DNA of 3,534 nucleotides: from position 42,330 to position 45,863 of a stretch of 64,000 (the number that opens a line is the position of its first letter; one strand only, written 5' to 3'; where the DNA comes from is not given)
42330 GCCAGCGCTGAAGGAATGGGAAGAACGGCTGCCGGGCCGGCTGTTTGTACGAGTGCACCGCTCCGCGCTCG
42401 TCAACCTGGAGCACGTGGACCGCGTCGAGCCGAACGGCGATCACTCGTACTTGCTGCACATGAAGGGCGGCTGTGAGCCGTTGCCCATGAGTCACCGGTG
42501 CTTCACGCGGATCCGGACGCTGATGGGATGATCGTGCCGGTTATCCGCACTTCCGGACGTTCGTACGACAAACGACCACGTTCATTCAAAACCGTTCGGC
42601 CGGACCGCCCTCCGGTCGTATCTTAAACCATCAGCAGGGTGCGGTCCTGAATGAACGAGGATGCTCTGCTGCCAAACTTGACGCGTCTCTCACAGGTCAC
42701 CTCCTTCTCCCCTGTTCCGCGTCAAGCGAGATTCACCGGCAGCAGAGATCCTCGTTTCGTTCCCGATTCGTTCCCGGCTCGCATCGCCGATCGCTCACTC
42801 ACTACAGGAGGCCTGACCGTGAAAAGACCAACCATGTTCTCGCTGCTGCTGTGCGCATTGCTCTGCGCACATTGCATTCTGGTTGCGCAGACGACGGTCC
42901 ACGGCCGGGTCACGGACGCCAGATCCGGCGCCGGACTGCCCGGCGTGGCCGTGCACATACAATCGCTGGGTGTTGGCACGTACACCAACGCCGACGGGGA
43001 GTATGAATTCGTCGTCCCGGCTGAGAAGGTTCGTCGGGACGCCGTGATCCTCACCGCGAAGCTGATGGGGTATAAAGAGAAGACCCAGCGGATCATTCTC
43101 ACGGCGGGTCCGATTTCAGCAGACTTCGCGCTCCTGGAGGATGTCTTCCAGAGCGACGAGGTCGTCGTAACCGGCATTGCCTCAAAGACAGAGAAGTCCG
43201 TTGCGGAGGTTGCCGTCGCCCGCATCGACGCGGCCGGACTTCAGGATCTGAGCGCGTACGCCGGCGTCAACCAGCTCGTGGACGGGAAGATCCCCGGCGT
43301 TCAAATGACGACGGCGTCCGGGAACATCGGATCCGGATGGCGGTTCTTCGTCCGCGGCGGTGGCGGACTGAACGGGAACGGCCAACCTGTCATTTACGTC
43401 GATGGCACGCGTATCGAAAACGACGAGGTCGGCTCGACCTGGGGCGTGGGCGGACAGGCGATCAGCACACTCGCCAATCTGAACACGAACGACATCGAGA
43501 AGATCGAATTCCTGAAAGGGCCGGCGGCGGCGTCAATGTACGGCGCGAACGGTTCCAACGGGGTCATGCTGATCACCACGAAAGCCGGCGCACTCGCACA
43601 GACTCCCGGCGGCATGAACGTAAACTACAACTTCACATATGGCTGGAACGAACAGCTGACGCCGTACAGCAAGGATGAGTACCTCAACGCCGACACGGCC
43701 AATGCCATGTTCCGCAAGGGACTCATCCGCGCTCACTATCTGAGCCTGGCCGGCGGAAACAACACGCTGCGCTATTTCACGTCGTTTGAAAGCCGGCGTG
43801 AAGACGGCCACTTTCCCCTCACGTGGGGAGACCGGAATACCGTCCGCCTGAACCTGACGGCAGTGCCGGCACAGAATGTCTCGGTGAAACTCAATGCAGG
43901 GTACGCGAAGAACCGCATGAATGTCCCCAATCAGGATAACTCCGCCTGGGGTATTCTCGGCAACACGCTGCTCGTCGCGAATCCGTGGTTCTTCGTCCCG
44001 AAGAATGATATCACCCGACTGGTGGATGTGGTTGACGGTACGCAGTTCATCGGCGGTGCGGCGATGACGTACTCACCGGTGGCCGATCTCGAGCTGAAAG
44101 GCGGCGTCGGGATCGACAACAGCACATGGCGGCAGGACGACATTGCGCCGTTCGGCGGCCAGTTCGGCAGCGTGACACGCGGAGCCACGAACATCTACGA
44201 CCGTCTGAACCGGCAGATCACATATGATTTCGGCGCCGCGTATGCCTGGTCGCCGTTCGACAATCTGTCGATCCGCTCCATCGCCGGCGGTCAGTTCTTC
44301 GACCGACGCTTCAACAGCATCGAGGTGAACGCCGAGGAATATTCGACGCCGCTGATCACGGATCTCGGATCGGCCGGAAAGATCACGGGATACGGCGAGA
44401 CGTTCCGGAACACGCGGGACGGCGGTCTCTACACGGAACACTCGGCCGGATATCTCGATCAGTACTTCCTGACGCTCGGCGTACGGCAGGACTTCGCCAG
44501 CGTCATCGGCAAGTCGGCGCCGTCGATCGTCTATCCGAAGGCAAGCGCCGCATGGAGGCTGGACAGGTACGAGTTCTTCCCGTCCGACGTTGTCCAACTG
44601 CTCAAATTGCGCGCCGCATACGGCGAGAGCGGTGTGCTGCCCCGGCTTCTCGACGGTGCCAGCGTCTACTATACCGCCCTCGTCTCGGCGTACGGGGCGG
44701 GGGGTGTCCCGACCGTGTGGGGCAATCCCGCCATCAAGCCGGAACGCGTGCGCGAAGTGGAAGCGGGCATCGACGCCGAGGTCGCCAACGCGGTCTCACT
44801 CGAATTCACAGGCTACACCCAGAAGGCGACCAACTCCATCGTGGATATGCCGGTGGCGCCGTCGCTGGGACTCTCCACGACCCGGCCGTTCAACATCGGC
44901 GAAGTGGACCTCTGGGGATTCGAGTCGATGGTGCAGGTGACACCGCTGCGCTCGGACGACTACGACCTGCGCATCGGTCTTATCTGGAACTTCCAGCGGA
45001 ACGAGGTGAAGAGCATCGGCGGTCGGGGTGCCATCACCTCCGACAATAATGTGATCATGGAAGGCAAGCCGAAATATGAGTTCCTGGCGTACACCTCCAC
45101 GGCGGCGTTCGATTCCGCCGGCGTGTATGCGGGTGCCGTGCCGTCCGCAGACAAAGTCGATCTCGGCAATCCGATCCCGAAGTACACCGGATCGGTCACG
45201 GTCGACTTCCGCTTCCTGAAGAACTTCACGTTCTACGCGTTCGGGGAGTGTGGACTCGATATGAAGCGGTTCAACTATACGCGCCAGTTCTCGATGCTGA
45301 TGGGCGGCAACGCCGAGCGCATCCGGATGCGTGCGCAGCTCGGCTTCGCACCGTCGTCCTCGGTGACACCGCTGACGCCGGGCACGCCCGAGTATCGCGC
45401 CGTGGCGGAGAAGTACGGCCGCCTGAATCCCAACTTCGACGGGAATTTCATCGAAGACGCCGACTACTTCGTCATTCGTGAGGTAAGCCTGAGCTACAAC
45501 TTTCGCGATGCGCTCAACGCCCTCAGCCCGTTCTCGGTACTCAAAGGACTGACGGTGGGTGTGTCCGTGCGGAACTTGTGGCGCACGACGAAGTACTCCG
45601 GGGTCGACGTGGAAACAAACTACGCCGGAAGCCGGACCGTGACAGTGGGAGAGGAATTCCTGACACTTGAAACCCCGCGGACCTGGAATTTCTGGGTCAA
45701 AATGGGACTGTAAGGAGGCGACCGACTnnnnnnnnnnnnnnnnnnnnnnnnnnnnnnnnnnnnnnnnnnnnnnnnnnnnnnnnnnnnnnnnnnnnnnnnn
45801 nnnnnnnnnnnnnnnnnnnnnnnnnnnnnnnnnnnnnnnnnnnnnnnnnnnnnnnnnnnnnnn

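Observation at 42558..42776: Five CGTTC repeats, including a tandem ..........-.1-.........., upstream of and within the leader of susC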

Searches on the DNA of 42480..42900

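Call 33: search_rna_families(source=window, start=42480, end=42900, threshold=evalue, max_evalue=10)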
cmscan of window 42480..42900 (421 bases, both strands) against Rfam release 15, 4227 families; matches with E-value up to 10: 1.
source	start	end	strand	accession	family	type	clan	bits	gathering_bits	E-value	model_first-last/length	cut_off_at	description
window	42670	42729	-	RF01120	sR33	Gene; snRNA; snoRNA; CD-box;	-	16.8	37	0.44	1-55/55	no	Small nucleolar RNA sR33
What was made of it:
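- On Any described RNA family (Rfam 15): The only hit at E <= 10 is a spurious snoRNA match on the - strand (16.8 bits against a 37-bit cutoff; call 33).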

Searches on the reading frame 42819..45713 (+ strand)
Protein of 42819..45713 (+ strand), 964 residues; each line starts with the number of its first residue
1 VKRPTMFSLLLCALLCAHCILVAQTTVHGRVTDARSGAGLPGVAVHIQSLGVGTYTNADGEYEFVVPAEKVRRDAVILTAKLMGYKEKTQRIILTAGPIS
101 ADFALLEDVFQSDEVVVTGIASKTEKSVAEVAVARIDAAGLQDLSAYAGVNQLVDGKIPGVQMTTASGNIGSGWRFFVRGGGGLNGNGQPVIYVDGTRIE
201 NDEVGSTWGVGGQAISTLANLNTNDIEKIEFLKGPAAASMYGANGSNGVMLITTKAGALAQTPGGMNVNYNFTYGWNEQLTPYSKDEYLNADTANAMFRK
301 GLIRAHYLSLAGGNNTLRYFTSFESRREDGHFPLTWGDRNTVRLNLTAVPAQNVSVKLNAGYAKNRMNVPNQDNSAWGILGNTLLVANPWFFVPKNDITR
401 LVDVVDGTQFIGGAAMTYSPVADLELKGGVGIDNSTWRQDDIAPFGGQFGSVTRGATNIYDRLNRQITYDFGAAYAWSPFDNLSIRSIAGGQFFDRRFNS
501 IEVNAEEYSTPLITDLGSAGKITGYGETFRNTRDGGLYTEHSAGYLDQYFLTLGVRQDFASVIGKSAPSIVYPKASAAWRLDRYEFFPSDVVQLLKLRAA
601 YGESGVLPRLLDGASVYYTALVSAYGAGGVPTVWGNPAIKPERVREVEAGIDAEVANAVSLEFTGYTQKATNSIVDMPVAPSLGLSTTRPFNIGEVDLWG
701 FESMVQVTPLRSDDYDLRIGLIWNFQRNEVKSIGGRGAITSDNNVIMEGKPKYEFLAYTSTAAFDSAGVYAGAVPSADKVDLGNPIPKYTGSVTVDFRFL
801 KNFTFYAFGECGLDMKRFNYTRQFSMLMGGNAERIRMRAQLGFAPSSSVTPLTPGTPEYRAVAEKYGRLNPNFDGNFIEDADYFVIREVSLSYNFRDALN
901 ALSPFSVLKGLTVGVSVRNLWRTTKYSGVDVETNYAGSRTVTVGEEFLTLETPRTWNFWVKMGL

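Call 8: search_protein_families(library=pfam, proteins=[window:42819-45713:+])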
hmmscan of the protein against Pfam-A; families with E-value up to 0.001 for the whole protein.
window:42819-45713:+ (964 aa): 4 families
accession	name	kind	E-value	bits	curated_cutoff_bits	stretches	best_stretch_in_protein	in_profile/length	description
PF00593.30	TonB_dep_Rec_b-barrel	-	5e-22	79.8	27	1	373-920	26-436/436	TonB dependent receptor-like, beta-barrel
PF13715.12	CarbopepD_reg_2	-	3.1e-15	56.4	32.2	1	27-117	1-88/88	CarboxypepD_reg-like domain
PF07715.20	Plug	-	2.4e-14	54.1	23.9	1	131-249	7-107/107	TonB-dependent Receptor Plug Domain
PF13620.12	CarboxypepD_reg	-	2e-09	38.1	32.3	1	26-100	1-76/82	Carboxypeptidase regulatory-like domain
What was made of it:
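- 42819..45713 (+): SusC-like TonB-dependent receptor, 964 aa, starting at GTG 42819. Pfam CarbopepD_reg_2, Plug and TonB_dep_Rec_b-barrel (call 8).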

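Call 9: find_related_loci(query=window:42819-45713:+, collection=genome_contigs, flank=6000)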
Query window:42819-45713:+ (964 aa) in genome_contigs; peptide patterns used: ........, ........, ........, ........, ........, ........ (x = any residue, [..] = any of these).
17 stretches matched a pattern, but none encodes a relative of the query by tblastn (E <= 1e-3).
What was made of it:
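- Tried and rejected: Relatives of susC in genome_contigs: none found (call 9).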

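Call 10: find_homologous_proteins(query=window:42819-45713:+)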
Query window:42819-45713:+ (964 aa): 915 proteins with E <= 0.001 among 8000 candidates; the best 120 are listed.
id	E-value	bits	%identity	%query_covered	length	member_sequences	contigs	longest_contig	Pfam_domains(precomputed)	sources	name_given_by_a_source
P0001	0.0e+0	2196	100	100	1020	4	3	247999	PF13715.13,PF07715.21,PF13620.13,PF00593.31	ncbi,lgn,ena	-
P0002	0.0e+0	1115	55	97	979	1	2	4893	PF13715.13,PF07715.21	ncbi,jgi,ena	-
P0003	0.0e+0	1115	55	100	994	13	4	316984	PF13715.13,PF07715.21,PF13620.13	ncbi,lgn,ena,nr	ncbi:MAG: TonB-dependent receptor plug [Stygiobacter sp.]|nr:MAG: TonB-dependent receptor plug [Styg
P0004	0.0e+0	1104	55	100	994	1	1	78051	PF13715.13,PF07715.21,PF13620.13,PF00593.31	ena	-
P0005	0.0e+0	1102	54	100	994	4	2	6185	PF13715.13,PF07715.21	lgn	-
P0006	0.0e+0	1098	55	97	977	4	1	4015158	PF13715.13,PF07715.21,PF13620.13,PF00593.31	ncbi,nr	ncbi:MAG: TonB-dependent receptor [Melioribacteraceae bacterium]|nr:TonB-dependent receptor [Meliori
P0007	0.0e+0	1097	54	98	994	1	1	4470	PF13715.13,PF07715.21,PF13620.13,PF00593.31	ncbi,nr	ncbi:MAG: SusC/RagA family TonB-linked outer membrane protein [Melioribacter sp.]|nr:SusC/RagA famil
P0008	0.0e+0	1094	54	100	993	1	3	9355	PF13715.13,PF07715.21,PF13620.13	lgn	-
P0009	0.0e+0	1090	53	100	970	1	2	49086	PF13715.13,PF07715.21,PF00593.31,PF14905.13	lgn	-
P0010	0.0e+0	1089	54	97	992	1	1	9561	PF13715.13,PF07715.21,PF13620.13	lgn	-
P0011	0.0e+0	1077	53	99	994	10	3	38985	PF13715.13,PF07715.21,PF13620.13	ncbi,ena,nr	ncbi:MAG: TonB-dependent receptor plug [Ignavibacteria bacterium]|nr:MAG: TonB-dependent receptor pl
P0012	0.0e+0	1072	53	99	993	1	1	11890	PF13715.13,PF07715.21,PF13620.13,PF14905.13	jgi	jgi:TonB-dependent starch-binding outer membrane protein SusC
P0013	0.0e+0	1072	54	97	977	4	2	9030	PF13715.13,PF07715.21,PF13620.13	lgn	-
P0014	0.0e+0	1031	51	97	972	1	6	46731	PF13715.13,PF07715.21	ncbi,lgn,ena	-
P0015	0.0e+0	1029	52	98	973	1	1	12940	PF13715.13,PF07715.21,PF13620.13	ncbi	-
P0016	5.4e-296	1003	49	100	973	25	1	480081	PF13715.13,PF07715.21,PF13620.13,PF14905.13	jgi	-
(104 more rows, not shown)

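Call 11: find_encoding_contigs(protein=P0001, flank=6000, max_places=10)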
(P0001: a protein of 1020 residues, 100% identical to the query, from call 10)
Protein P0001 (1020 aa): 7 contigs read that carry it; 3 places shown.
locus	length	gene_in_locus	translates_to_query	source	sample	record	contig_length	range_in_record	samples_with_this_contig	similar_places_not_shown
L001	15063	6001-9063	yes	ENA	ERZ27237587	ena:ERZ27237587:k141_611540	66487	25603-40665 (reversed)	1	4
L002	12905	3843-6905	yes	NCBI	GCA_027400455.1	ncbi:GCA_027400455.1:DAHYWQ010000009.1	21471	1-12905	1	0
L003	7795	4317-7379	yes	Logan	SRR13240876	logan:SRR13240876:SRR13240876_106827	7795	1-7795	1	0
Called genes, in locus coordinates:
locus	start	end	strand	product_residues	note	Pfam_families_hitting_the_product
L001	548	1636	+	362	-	PF06580:His_kinase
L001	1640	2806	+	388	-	PF06580:His_kinase, PF02518:HATPase_c (weak)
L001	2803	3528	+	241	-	PF00072:Response_reg, PF04397:LytTR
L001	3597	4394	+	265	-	PF00072:Response_reg, PF04397:LytTR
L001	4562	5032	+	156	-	PF13646:HEAT_2 (weak)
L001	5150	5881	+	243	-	PF00072:Response_reg, PF04397:LytTR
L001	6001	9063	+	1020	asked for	PF13620:CarboxypepD_reg, PF13715:CarbopepD_reg_2, PF07715:Plug, PF00593:TonB_dep_Rec_b-barrel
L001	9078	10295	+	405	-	-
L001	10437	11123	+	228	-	PF00072:Response_reg, PF00486:Trans_reg_C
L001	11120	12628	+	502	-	PF00672:HAMP, PF00512:HisKA, PF02518:HATPase_c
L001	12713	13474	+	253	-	PF00149:Metallophos, PF12850:Metallophos_2 (faint)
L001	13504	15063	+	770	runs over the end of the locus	PF00912:Transgly, PF00905:Transpeptidase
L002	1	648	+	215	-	?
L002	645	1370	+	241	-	PF00072:Response_reg, PF04397:LytTR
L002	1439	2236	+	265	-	PF00072:Response_reg, PF04397:LytTR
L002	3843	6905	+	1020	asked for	PF13620:CarboxypepD_reg, PF13715:CarbopepD_reg_2, PF07715:Plug, PF00593:TonB_dep_Rec_b-barrel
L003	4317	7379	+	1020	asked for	PF13620:CarboxypepD_reg, PF13715:CarbopepD_reg_2, PF07715:Plug, PF00593:TonB_dep_Rec_b-barrel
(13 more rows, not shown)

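Call 12: list_cluster_members(proteins=[P0001])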
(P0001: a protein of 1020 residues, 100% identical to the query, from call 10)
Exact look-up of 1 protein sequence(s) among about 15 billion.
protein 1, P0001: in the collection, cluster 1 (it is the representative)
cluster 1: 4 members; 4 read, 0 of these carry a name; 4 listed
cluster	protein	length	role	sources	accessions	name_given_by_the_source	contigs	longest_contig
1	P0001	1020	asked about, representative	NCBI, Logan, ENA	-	-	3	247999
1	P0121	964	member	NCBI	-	-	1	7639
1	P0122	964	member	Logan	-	-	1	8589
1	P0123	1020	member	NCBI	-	-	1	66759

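Call 13: find_encoding_contigs(protein=P0123, flank=3000, max_places=4)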
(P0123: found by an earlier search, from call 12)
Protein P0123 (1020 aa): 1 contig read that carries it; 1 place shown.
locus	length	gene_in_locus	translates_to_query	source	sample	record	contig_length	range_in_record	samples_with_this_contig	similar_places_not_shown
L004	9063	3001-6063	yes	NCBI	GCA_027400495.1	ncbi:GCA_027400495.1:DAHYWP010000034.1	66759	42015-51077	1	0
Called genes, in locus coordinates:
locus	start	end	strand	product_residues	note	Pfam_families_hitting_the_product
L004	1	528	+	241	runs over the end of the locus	PF00072:Response_reg, PF04397:LytTR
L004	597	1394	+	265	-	PF00072:Response_reg, PF04397:LytTR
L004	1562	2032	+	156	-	PF13646:HEAT_2 (weak)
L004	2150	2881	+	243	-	PF00072:Response_reg, PF04397:LytTR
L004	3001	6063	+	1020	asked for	PF13620:CarboxypepD_reg, PF13715:CarbopepD_reg_2, PF07715:Plug, PF00593:TonB_dep_Rec_b-barrel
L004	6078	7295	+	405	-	-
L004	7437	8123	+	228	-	PF00072:Response_reg, PF00486:Trans_reg_C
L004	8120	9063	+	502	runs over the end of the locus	PF00672:HAMP, PF00512:HisKA, PF02518:HATPase_c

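Call 14: find_encoding_contigs(protein=P0121, flank=3000, max_places=4)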
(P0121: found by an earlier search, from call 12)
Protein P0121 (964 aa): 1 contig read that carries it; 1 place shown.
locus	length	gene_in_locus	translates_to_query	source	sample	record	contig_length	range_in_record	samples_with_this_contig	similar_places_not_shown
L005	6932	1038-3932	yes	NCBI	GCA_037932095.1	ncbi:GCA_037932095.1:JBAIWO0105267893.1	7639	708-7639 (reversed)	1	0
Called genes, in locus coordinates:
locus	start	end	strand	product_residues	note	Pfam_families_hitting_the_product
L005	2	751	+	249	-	?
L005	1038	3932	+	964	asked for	PF13620:CarboxypepD_reg, PF13715:CarbopepD_reg_2, PF07715:Plug, PF00593:TonB_dep_Rec_b-barrel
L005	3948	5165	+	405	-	-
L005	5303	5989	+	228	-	PF00072:Response_reg, PF00486:Trans_reg_C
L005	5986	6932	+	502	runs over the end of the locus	PF00672:HAMP, PF00512:HisKA, PF02518:HATPase_c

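Call 15: find_encoding_contigs(protein=P0122, flank=3000, max_places=4)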
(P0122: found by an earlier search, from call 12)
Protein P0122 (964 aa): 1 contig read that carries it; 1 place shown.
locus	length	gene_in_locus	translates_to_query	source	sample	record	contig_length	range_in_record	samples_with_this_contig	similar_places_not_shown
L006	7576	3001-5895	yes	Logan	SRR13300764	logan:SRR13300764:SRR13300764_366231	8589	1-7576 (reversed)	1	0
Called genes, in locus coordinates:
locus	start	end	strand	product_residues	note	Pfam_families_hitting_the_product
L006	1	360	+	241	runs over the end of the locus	PF00072:Response_reg, PF04397:LytTR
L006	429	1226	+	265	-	PF00072:Response_reg, PF04397:LytTR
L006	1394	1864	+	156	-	PF13646:HEAT_2 (weak)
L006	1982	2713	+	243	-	PF00072:Response_reg, PF04397:LytTR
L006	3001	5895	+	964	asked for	PF13620:CarboxypepD_reg, PF13715:CarbopepD_reg_2, PF07715:Plug, PF00593:TonB_dep_Rec_b-barrel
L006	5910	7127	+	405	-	-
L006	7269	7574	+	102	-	?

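Call 19: find_encoding_contigs(protein=P0003, flank=6000, max_places=2)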
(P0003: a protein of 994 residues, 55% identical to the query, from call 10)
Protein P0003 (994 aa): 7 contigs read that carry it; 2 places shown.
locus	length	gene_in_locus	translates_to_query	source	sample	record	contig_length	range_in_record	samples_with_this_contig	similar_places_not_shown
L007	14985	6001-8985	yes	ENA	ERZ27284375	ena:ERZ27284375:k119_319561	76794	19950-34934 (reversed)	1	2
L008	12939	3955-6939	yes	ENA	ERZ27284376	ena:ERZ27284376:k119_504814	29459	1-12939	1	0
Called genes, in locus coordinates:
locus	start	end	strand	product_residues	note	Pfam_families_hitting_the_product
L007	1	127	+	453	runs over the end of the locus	PF00675:Peptidase_M16, PF05193:Peptidase_M16_C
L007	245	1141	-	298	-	PF05219:DREV (weak), PF13489:Methyltransf_23, PF13847:Methyltransf_31, PF08241:Methyltransf_11, PF08242:Methyltransf_12, PF13649:Methyltransf_25 (weak)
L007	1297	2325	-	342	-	-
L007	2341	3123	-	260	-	PF00378:ECH_1, PF16113:ECH_2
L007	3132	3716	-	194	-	-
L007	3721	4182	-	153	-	PF09990:DUF2231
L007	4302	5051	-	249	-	PF00106:adh_short, PF08659:KR, PF13561:adh_short_C2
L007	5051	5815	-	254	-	PF01416:PseudoU_synth_1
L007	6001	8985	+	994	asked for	PF13620:CarboxypepD_reg, PF13715:CarbopepD_reg_2, PF07715:Plug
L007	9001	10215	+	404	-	-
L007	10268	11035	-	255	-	-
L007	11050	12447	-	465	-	PF00919:UPF0004, PF04055:Radical_SAM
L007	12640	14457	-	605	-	PF21710:Spt6_S1 (faint), PF00575:S1, PF23459:S1_RRP5 (weak), PF00575:S1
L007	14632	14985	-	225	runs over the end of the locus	PF02224:Cytidylate_kin, PF13189:Cytidylate_kin2, PF13238:AAA_18 (weak), PF13207:AAA_17 (weak)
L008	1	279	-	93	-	?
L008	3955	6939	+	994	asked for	PF13620:CarboxypepD_reg, PF13715:CarbopepD_reg_2, PF07715:Plug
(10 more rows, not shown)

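Call 20: find_encoding_contigs(protein=P0006, flank=6000, max_places=2)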
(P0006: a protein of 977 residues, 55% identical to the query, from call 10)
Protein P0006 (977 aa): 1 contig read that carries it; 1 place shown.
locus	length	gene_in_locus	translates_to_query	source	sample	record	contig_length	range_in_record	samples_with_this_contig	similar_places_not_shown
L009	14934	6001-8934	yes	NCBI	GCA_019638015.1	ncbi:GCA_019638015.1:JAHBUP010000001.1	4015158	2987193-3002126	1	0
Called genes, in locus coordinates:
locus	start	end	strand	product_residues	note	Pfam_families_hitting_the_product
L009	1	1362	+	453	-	PF00675:Peptidase_M16, PF05193:Peptidase_M16_C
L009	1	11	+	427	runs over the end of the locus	PF00675:Peptidase_M16, PF05193:Peptidase_M16_C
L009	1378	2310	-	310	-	-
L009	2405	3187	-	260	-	PF00378:ECH_1, PF16113:ECH_2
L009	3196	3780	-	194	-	-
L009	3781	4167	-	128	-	PF09990:DUF2231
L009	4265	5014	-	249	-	PF00106:adh_short, PF08659:KR, PF23441:SDR (weak), PF13561:adh_short_C2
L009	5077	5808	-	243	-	PF01416:PseudoU_synth_1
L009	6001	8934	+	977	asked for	PF13620:CarboxypepD_reg, PF13715:CarbopepD_reg_2, PF07715:Plug, PF00593:TonB_dep_Rec_b-barrel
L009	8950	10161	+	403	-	-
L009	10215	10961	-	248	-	-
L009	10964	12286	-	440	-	PF00919:UPF0004, PF04055:Radical_SAM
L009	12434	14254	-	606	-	PF24685:OB_RRP5_4th (faint), PF21710:Spt6_S1 (faint), PF00575:S1, PF13509:S1_2 (faint), PF00575:S1, PF23459:S1_RRP5 (weak), PF00575:S1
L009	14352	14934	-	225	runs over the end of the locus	PF02224:Cytidylate_kin, PF13189:Cytidylate_kin2, PF13238:AAA_18 (faint), PF13207:AAA_17 (faint)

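Call 21: find_encoding_contigs(protein=P0016, flank=6000, max_places=2)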
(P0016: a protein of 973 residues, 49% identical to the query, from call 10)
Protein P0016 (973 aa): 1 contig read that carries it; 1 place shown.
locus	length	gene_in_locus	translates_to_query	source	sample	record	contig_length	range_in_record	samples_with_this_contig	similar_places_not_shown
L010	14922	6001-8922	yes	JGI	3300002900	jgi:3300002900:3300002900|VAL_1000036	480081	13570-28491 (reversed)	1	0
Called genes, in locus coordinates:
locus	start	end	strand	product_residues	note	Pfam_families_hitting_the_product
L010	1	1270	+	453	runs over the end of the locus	PF00675:Peptidase_M16, PF05193:Peptidase_M16_C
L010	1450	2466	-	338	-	-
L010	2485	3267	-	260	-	PF00378:ECH_1, PF16113:ECH_2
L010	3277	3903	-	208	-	-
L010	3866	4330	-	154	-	PF09990:DUF2231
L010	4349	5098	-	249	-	PF00106:adh_short, PF08659:KR, PF23441:SDR (weak), PF13561:adh_short_C2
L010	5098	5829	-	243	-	PF01416:PseudoU_synth_1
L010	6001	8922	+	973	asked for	PF13620:CarboxypepD_reg, PF13715:CarbopepD_reg_2, PF07715:Plug, PF14905:OMP_b-brl_3 (weak)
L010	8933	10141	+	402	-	PF07980:SusD_RagB (faint)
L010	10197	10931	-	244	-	-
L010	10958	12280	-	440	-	PF00919:UPF0004, PF04055:Radical_SAM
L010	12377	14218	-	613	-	PF21710:Spt6_S1 (faint), PF00575:S1, PF23459:S1_RRP5 (weak), PF00575:S1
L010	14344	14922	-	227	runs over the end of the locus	PF02224:Cytidylate_kin, PF13189:Cytidylate_kin2, PF13238:AAA_18 (weak), PF13207:AAA_17 (weak)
